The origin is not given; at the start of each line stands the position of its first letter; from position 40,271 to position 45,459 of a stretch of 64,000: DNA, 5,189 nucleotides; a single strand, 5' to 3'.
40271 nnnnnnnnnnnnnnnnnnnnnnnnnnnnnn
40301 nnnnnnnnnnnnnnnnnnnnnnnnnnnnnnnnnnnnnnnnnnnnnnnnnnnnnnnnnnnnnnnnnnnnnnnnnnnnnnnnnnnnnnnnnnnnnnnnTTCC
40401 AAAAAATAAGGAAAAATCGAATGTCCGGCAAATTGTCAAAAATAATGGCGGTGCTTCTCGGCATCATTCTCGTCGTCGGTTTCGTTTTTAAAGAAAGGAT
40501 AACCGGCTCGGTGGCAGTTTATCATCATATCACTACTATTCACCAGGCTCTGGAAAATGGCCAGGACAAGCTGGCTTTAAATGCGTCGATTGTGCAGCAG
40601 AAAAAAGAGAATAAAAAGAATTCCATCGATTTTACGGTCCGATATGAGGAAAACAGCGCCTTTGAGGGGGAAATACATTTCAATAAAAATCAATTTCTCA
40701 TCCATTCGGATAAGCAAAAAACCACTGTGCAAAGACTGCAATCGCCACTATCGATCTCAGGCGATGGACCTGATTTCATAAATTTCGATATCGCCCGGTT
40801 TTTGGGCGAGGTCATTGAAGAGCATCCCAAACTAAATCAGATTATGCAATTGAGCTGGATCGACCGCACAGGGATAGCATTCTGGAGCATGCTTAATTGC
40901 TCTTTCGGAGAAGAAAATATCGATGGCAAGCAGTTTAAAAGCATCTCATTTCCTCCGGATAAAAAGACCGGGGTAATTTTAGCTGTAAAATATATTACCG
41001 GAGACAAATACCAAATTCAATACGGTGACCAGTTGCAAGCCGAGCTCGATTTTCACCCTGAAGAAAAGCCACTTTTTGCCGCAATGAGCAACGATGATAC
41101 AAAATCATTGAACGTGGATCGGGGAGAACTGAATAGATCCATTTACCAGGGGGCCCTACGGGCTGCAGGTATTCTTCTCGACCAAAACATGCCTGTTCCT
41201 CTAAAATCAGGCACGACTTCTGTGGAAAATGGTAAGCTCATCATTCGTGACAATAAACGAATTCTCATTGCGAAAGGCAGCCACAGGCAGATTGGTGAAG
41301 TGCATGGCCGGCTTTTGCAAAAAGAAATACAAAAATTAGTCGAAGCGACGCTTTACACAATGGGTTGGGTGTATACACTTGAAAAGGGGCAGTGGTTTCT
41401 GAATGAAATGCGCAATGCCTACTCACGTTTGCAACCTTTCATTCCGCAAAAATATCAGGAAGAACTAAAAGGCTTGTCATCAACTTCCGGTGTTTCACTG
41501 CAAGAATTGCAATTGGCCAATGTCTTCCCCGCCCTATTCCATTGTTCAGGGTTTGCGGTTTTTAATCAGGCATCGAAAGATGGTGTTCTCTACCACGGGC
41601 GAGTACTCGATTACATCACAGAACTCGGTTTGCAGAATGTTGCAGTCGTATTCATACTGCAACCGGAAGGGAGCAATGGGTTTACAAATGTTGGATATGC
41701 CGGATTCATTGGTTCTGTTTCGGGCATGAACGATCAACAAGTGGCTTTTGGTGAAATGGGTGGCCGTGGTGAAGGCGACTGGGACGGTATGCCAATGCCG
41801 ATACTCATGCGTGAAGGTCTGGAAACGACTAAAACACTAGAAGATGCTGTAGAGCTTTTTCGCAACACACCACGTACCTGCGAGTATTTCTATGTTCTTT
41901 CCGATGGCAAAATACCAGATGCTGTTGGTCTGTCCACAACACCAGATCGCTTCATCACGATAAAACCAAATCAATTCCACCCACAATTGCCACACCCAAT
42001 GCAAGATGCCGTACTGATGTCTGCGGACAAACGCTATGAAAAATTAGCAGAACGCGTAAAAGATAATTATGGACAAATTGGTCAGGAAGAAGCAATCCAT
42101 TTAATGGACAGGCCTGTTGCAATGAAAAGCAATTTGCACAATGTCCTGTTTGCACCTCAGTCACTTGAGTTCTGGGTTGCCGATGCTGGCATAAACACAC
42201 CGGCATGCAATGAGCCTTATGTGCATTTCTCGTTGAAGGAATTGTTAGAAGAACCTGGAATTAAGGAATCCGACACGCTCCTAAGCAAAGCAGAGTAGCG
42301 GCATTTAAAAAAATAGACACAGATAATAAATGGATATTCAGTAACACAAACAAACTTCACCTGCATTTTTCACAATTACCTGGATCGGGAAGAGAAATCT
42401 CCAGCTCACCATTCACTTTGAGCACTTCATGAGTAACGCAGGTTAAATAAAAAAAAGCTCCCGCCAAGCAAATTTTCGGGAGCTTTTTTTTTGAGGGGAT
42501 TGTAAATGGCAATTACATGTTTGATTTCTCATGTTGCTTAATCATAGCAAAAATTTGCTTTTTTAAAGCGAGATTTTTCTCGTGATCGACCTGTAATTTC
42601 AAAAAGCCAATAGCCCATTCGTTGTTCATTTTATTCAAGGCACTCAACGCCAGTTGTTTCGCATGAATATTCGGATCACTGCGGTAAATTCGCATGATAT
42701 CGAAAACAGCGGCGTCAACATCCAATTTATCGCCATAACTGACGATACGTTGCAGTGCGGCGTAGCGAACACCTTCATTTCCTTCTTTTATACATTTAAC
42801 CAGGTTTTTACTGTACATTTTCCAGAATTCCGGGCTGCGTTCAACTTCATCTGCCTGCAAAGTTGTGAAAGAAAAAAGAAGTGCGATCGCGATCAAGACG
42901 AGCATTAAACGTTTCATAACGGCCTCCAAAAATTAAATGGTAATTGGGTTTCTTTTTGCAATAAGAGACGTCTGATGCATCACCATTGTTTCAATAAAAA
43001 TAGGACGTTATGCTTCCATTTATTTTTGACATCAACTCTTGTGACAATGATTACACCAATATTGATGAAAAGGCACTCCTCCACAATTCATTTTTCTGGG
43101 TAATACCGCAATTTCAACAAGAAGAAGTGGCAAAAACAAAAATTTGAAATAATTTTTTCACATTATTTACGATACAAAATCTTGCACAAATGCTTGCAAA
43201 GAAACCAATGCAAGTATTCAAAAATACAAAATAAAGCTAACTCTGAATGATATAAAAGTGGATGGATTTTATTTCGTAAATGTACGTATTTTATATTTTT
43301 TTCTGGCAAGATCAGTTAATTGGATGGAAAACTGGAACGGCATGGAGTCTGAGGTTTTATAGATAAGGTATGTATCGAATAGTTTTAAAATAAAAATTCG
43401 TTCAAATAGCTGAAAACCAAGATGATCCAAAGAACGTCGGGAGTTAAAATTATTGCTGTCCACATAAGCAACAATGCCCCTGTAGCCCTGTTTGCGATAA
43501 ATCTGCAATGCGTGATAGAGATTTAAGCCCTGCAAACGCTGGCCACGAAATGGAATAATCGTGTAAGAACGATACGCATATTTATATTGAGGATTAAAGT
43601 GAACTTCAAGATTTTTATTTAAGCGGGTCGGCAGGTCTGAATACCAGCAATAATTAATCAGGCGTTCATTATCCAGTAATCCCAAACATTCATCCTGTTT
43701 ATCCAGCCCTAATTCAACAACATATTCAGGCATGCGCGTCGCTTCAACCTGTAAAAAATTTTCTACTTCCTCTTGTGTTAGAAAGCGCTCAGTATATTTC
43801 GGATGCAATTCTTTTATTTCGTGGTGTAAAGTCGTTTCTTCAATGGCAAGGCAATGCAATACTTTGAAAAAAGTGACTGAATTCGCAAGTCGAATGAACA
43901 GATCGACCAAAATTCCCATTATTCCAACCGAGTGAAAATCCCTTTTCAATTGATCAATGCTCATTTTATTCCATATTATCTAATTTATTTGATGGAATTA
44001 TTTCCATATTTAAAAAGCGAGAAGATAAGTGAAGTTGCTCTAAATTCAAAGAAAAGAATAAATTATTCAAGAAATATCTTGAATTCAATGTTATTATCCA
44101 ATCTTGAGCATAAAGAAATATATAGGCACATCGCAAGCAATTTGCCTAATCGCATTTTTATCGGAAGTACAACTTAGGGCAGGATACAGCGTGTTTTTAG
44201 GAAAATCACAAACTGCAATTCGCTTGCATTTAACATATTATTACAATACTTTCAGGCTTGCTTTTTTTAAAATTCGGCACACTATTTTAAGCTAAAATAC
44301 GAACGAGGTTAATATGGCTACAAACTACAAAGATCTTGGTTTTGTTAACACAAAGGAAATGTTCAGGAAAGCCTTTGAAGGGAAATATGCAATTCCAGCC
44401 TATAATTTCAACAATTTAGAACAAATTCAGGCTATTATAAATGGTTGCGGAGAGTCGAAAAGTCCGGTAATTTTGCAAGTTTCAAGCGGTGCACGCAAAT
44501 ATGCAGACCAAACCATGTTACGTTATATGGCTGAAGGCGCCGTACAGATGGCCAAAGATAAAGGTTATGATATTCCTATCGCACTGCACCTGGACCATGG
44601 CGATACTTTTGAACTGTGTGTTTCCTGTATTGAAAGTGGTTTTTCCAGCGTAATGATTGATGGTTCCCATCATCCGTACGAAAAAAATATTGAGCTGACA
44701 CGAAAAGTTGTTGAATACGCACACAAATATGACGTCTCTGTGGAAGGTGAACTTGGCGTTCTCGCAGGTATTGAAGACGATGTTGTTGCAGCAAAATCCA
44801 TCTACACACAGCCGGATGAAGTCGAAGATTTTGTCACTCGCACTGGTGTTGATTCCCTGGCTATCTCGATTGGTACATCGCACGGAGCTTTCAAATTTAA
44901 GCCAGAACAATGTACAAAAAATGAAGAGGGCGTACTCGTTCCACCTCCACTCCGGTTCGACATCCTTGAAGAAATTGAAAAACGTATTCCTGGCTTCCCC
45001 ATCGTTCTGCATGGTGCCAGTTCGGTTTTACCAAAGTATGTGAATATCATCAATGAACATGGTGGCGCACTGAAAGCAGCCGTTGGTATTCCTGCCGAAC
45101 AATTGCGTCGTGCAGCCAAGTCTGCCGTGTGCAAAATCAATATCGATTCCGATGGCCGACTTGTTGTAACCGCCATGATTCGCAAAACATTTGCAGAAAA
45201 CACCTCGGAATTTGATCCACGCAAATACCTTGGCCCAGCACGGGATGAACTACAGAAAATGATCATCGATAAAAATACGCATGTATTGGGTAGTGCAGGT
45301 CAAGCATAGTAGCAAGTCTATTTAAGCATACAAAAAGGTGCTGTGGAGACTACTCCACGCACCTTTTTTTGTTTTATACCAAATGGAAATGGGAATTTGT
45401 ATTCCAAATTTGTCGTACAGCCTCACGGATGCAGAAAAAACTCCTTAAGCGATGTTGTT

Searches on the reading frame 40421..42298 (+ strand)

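Call 75: search_protein_families(library=pfam, proteins=[window:40421-42298:+], max_evalue=0.00001)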
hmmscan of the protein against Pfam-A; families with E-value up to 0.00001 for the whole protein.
window:40421-42298:+ (625 aa): 1 family
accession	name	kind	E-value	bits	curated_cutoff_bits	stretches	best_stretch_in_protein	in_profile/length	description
PF03417.21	AAT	-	1.6e-08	34.9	23.2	1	410-563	24-182/225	Acyl-coenzyme A:6-aminopenicillanic acid acyl-transferase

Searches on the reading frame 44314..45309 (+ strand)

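Call 75: search_protein_families(library=pfam, proteins=[window:44314-45309:+], max_evalue=0.00001)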
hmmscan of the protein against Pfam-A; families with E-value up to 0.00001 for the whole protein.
window:44314-45309:+ (331 aa): 1 family
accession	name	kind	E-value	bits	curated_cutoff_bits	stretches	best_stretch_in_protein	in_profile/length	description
PF01116.26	F_bP_aldolase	-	4.3e-96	322.1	25.5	1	11-330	1-277/277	Fructose-bisphosphate aldolase class-II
